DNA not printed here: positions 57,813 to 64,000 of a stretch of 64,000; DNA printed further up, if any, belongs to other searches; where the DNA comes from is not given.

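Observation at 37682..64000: Integrated hypothesis: a two-component-controlled surface and toxin locus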

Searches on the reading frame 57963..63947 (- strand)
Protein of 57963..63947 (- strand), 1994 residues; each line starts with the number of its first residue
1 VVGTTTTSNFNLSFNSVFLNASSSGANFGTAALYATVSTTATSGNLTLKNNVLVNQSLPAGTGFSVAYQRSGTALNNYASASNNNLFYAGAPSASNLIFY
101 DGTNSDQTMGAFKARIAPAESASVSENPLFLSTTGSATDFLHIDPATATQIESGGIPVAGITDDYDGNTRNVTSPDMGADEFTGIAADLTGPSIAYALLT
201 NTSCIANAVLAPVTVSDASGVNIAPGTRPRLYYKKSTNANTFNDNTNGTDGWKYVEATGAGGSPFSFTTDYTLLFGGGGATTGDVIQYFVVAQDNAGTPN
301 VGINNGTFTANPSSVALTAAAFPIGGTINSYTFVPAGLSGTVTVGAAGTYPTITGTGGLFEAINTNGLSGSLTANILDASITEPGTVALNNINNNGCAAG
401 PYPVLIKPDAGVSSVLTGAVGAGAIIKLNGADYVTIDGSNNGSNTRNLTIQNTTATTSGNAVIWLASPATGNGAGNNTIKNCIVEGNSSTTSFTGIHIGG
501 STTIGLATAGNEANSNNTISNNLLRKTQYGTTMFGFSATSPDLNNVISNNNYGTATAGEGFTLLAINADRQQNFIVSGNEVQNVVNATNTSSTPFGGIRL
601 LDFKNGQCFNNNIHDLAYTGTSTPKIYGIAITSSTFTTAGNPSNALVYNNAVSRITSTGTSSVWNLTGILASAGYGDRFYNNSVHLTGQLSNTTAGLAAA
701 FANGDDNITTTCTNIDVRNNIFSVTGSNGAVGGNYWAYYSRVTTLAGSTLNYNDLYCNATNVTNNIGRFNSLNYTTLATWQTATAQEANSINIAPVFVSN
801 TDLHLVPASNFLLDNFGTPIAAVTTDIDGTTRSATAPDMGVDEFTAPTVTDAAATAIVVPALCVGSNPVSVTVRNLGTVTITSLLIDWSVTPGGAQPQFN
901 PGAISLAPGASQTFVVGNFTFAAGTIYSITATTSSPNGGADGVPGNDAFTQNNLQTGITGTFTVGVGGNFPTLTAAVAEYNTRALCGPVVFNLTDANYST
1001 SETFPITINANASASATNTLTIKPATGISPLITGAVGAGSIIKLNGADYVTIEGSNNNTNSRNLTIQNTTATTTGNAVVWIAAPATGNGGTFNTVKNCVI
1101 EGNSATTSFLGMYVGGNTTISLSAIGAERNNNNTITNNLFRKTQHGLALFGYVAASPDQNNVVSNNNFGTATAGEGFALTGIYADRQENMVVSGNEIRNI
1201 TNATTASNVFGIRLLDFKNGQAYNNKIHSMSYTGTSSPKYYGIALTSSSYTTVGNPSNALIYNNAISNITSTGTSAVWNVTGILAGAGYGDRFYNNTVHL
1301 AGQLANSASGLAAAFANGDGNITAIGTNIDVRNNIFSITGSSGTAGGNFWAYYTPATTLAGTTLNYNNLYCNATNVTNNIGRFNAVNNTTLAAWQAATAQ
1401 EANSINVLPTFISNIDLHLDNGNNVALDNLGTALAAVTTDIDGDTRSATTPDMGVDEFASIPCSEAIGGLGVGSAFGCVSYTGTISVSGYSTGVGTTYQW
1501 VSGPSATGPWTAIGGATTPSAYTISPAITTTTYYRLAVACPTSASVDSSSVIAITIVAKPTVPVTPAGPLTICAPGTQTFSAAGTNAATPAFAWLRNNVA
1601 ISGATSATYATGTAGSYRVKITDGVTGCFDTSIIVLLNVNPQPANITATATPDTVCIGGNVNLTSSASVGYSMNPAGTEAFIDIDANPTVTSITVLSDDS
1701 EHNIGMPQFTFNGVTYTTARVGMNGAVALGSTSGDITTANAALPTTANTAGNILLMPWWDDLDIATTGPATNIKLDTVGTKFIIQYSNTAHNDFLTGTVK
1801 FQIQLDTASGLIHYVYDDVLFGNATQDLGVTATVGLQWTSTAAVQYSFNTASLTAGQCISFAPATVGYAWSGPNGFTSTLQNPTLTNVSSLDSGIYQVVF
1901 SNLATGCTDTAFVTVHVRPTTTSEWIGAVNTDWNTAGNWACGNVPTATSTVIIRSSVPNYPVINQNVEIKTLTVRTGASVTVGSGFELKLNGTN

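Call 4: search_protein_families(library=pfam, proteins=[window:57963-63947:-], max_evalue=0.01)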
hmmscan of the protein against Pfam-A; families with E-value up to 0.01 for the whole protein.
window:57963-63947:- (1994 aa): 1 family
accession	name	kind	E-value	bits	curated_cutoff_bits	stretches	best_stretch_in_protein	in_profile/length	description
PF13895.12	Ig_2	-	0.0028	18.3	27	0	1864-1916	28-78/79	Immunoglobulin domain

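Call 5: search_protein_families(library=ncbifam, proteins=[window:57963-63947:-], max_evalue=0.01)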
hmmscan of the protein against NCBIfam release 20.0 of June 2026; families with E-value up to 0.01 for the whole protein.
window:57963-63947:- (1994 aa): 0 families
